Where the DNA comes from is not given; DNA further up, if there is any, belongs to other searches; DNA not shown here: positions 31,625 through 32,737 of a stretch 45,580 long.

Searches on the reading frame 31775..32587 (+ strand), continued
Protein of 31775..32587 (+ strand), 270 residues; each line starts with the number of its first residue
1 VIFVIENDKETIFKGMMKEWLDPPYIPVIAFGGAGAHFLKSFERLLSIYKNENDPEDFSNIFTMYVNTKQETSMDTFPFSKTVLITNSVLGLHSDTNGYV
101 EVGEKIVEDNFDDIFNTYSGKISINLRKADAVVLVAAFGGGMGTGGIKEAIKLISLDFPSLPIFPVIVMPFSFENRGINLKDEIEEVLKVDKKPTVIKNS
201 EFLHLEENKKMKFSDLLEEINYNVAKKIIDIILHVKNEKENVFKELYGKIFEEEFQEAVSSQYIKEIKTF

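Call 35: find_encoding_contigs(protein=P0033, flank=5000, max_places=3)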
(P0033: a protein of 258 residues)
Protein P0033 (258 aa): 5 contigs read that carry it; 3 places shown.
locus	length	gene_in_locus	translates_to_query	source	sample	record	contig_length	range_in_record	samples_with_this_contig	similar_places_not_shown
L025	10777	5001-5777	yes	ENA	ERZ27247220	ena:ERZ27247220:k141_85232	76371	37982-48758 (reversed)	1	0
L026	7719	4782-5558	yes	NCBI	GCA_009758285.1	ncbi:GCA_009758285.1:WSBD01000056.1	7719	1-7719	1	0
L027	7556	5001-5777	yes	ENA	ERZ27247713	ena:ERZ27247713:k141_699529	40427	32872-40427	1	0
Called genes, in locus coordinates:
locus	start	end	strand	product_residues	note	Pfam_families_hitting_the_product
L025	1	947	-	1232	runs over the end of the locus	PF04170:NlpE (faint)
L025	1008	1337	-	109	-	-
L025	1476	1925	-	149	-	PF01814:Hemerythrin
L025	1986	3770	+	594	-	PF04675:DNA_ligase_A_N, PF01068:DNA_ligase_A_M, PF04679:DNA_ligase_A_C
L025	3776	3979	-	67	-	-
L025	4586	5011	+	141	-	-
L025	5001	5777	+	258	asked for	PF00091:Tubulin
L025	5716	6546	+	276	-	PF01170:UPF0020 (faint), PF01555:N6_N4_Mtase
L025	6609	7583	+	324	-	PF01866:Diphthamide_syn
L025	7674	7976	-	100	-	-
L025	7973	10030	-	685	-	PF04945:YHS, PF00122:E1-E2_ATPase, PF00702:Hydrolase, PF08282:Hydrolase_3 (weak)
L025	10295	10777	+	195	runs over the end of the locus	PF13404:HTH_AsnC-type (weak), PF13412:HTH_24, PF06467:zf-FCS (weak), PF08394:Arc_trans_TRASH, PF24273:TRASH_HVO_1752_C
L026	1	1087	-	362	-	PF19407:DUF5979 (faint)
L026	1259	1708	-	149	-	PF01814:Hemerythrin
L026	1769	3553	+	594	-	PF04675:DNA_ligase_A_N, PF01068:DNA_ligase_A_M, PF04679:DNA_ligase_A_C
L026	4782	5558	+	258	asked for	PF00091:Tubulin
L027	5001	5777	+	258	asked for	PF00091:Tubulin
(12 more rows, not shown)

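Call 45: search_dna_similar(query=window:31784-32587:+, collection=phages, mode=protein, max_evalue=0.01)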
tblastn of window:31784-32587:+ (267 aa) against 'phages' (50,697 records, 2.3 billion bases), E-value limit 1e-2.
No match.

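Call 46: search_dna_similar(query=window:31784-32587:+, collection=plasmids, mode=protein, max_evalue=0.01)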
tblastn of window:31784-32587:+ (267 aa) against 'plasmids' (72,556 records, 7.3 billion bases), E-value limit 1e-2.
No match.

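Call 47: find_related_loci(query=A1, collection=viral_contigs, flank=5000)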
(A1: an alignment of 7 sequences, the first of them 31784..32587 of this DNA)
Query A1 (267 aa) in viral_contigs; peptide patterns used: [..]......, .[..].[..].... (x = any residue, [..] = any of these).
101 stretches matched a pattern, but none encodes a relative of the query by tblastn (E <= 1e-3).

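Call 68: list_cluster_members(proteins=[P0047, P0050, P0051, P0054, P0063, P0066, P0077, P0035, P0039, P0042])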
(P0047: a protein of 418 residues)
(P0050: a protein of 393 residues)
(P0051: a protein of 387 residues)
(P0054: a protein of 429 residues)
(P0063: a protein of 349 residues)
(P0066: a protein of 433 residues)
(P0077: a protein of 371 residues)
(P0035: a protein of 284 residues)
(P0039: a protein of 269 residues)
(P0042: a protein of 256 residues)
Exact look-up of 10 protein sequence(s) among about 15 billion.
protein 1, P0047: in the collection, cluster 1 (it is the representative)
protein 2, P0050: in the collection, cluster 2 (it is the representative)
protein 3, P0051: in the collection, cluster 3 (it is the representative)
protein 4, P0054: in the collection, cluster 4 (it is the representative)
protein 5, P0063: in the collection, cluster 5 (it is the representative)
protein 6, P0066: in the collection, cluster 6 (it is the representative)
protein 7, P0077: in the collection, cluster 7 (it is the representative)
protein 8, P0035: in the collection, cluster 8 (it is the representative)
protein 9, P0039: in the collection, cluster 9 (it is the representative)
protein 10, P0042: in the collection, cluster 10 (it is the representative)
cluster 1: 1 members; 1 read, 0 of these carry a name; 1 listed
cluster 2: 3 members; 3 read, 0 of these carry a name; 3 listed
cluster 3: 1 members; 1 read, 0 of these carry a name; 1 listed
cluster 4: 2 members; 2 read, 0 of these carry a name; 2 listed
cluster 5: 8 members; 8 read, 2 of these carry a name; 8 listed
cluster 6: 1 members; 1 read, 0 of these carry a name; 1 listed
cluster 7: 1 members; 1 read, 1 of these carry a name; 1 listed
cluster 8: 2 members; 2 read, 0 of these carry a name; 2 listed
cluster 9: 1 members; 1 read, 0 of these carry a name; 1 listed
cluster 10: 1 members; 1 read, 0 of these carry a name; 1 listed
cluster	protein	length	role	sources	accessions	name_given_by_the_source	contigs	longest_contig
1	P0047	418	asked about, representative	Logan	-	-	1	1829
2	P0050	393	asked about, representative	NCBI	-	-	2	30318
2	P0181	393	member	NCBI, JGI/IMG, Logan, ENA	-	-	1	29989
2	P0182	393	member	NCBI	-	-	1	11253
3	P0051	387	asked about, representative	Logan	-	-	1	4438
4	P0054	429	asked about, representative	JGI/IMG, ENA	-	-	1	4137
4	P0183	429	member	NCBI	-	-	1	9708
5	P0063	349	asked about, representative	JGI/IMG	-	-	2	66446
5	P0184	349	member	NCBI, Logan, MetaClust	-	\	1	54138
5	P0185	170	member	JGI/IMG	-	cell division protein FtsZ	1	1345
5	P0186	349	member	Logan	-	-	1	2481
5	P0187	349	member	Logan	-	-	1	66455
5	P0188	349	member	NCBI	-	-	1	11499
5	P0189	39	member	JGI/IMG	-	-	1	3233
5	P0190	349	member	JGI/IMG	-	-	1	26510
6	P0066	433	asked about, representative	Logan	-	-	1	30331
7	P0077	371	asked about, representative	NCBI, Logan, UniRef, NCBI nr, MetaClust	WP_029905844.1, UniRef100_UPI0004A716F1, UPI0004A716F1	FtsZ/tubulin family protein [Mycoplasmopsis opalescens] | hypothetical protein n=1 Tax=Mycoplasmopsis opalescens TaxID=114886 RepID=UPI0004A716F1 | hypothetical protein [Mycoplasmopsis opalescens]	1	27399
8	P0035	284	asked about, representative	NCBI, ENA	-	-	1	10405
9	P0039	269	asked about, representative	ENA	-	-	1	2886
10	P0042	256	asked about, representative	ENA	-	-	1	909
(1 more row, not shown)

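Call 69: find_encoding_contigs(protein=P0035, flank=4000, max_places=2)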
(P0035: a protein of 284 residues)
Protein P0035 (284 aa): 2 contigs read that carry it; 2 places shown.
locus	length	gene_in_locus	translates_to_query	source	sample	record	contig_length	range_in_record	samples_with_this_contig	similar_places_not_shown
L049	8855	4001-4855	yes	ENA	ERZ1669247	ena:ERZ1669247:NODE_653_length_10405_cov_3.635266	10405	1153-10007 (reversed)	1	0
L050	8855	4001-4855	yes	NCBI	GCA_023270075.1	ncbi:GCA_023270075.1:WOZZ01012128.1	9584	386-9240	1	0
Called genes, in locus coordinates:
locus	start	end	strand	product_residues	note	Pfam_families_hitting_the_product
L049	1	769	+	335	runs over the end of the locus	PF00044:Gp_dh_N, PF02800:Gp_dh_C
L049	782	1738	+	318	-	PF14520:HHH_5, PF00154:RecA_N, PF08423:Rad51, PF13481:AAA_25 (weak), PF06745:ATPase (weak)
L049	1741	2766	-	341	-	PF26356:Pelota_N, PF03464:eRF1_2 (weak), PF03465:eRF1_3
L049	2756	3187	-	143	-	PF01927:Mut7-C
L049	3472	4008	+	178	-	-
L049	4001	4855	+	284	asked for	-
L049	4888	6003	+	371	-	PF00282:Pyridoxal_deC, PF00155:Aminotran_1_2 (faint), PF00266:Aminotran_5 (weak)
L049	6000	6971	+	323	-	PF01866:Diphthamide_syn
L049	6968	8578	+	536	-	PF00814:TsaD, PF22521:HypF_C_2, PF00069:Pkinase (weak), PF01163:RIO1, PF03109:ABC1 (weak), PF06293:Kdo (faint)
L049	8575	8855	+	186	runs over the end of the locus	PF01725:Ham1p_like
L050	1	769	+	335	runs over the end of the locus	PF00044:Gp_dh_N, PF02800:Gp_dh_C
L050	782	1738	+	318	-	PF14520:HHH_5, PF00154:RecA_N, PF08423:Rad51, PF13481:AAA_25 (weak), PF06745:ATPase (weak)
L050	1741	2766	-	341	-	PF26356:Pelota_N, PF03464:eRF1_2 (weak), PF03465:eRF1_3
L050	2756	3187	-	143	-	PF01927:Mut7-C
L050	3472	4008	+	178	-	-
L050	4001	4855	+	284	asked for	-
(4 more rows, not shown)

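Call 70: find_encoding_contigs(protein=P0058, flank=4000, max_places=2)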
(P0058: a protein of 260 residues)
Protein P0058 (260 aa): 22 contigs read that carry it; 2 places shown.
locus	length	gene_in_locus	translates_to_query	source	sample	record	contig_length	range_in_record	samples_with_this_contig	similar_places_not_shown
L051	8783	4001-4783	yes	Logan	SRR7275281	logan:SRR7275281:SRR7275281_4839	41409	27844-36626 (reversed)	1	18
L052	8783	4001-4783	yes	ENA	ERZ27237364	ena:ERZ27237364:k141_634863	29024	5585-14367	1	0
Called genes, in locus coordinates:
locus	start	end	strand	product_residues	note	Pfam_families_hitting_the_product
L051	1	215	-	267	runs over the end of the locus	PF01112:Asparaginase_2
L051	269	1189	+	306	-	PF02729:OTCace_N, PF00185:OTCace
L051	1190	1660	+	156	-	PF01948:PyrI, PF02748:PyrI_C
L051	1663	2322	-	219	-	PF01982:CTP-dep_RFKase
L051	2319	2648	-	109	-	PF01850:PIN (weak), PF13638:PIN_4 (weak), PF18477:PIN_9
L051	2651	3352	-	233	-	PF01873:eIF-5_eIF-2B, PF01938:TRAM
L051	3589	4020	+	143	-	-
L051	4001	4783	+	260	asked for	PF00091:Tubulin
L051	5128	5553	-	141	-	PF00692:dUTPase, PF22769:DCD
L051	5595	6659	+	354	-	-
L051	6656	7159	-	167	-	-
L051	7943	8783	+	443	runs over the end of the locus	PF02878:PGM_PMM_I, PF02879:PGM_PMM_II, PF02880:PGM_PMM_III, PF00408:PGM_PMM_IV (faint)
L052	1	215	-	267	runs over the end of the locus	PF01112:Asparaginase_2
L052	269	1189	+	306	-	PF02729:OTCace_N, PF00185:OTCace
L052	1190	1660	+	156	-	PF01948:PyrI, PF02748:PyrI_C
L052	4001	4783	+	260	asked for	PF00091:Tubulin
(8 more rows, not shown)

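Call 74: find_related_loci(query=P0058, collection=genome_contigs, flank=3000)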
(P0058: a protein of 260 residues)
Query P0058 (260 aa) in genome_contigs; peptide patterns used: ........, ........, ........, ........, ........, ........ (x = any residue, [..] = any of these).
101 stretches matched a pattern; 1 encode a relative of the query (tblastn E <= 1e-3); 1 distinct loci.
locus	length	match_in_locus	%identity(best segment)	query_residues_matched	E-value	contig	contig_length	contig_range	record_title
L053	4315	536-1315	100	1-260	1e-177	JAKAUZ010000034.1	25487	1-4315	MAG: Thermoplasmata archaeon isolate YP3.bin60 NODE_2309_length_25487_cov_3.92756, whole genome shotgun sequence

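Call 76: find_encoding_contigs(protein=P0062, flank=4000, max_places=2)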
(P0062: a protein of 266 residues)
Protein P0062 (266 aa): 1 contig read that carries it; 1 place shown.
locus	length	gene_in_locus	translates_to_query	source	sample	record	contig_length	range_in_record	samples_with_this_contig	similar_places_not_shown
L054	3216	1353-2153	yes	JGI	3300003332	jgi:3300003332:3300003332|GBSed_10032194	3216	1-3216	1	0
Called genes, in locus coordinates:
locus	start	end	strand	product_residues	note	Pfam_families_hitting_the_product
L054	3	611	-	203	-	?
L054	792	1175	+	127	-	PF17723:RHH_8 (faint)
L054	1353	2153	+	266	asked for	PF00091:Tubulin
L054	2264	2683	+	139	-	PF01894:YjbQ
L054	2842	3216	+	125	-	?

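Call 77: find_encoding_contigs(protein=P0048, flank=4000, max_places=2)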
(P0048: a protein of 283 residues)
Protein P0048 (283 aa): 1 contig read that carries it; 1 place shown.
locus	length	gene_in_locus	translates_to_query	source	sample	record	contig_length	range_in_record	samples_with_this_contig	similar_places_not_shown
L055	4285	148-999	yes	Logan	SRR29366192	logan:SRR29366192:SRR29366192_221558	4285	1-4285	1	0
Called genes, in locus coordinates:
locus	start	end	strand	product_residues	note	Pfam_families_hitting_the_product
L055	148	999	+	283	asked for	PF00091:Tubulin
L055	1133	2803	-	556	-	PF13248:Zn_ribbon_3 (faint), PF17032:Zn_ribbon_15 (faint), PF18912:DZR_2 (faint), PF12773:DZR (weak), PF13240:Zn_Ribbon_1 (faint), PF24460:DUF7575 (faint), PF12773:DZR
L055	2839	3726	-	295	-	PF01063:Aminotran_4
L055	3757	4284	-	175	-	?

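Call 78: search_protein_families(library=pfam, proteins=[L054:792-1175:+, L049:3505-4005:+, L051:3589-4017:+, P0062, P0048, P0058, P0035, P0034], max_evalue=0.1)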
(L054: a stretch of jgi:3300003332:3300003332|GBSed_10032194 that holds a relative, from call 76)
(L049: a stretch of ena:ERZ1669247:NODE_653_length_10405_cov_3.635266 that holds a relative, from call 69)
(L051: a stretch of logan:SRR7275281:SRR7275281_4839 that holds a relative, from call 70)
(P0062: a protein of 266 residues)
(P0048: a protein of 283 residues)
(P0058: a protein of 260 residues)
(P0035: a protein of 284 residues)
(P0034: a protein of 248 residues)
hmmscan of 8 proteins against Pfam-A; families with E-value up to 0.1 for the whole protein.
L054:792-1175:+ (127 aa): 5 families
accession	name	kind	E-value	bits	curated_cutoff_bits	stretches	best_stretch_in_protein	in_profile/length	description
PF17723.7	RHH_8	-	5.6e-06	26.9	25.4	1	51-95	2-46/119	Ribbon-Helix-Helix transcriptional regulator family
PF01402.27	RHH_1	-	0.0025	18.1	20.5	0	55-90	2-36/39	Ribbon-helix-helix protein, copG family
PF21826.1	DUF6887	-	0.047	14.4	24.2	0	40-71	25-56/62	Family of unknown function (DUF6887)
PF14659.12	Phage_int_SAM_3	-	0.073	13.7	22.6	0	62-100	8-46/58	Phage integrase, N-terminal SAM-like domain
PF20777.4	KH_SLS1_2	-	0.092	13.6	27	0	28-61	2-35/63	SLS1 protein second KH domain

L049:3505-4005:+ (167 aa): 1 family
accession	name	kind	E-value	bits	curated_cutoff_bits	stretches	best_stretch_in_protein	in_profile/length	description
PF08302.16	tRNA_lig_CPD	-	0.016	15.1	23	1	23-113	21-112/250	Fungal tRNA ligase phosphodiesterase domain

L051:3589-4017:+ (143 aa): 3 families
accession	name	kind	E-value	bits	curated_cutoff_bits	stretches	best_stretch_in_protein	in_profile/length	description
PF23434.1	DUF7120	-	0.011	16.2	27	1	73-114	18-59/70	Family of unknown function (DUF7120)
PF01402.27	RHH_1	-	0.026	14.9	20.5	0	32-47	23-38/39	Ribbon-helix-helix protein, copG family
PF09957.15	VapB_antitoxin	-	0.052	13.9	23.4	1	31-51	21-41/47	Bacterial antitoxin of type II TA system, VapB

P0062 (266 aa): 2 families
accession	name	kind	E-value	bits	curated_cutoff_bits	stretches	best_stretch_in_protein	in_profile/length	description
PF00091.31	Tubulin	-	1.2e-36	127.2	33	1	25-181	2-189/190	Tubulin/FtsZ family, GTPase domain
PF04583.17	Baculo_p74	-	0.054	13.5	23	1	173-217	7-52/215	Baculoviridae p74 conserved region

P0048 (283 aa): 1 family
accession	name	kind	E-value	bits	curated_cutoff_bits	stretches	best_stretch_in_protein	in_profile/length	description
PF00091.31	Tubulin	-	2.1e-33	116.6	33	1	26-190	2-187/190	Tubulin/FtsZ family, GTPase domain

P0058 (260 aa): 4 families
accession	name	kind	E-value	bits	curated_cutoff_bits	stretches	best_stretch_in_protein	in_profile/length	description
PF00091.31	Tubulin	-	1.2e-16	62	33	1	28-185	2-187/190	Tubulin/FtsZ family, GTPase domain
PF00291.31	PALP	-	0.0043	16.9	35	0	10-62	147-196/295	Pyridoxal-phosphate dependent enzyme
PF13809.12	Tubulin_2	-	0.01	15.5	27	0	29-48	1-20/356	Tubulin like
PF23877.1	DUF7231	-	0.018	15.5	27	1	28-64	8-44/126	Family of unknown function (DUF7231)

P0035 (284 aa): 1 family
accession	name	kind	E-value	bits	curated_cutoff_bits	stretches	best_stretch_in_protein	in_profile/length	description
PF00091.31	Tubulin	-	0.00015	22.5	33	1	27-150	4-137/190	Tubulin/FtsZ family, GTPase domain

P0034 (248 aa): 1 family
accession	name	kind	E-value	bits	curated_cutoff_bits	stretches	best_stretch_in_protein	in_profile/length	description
PF00091.31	Tubulin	-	5.8e-15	56.5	33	1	26-184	2-187/190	Tubulin/FtsZ family, GTPase domain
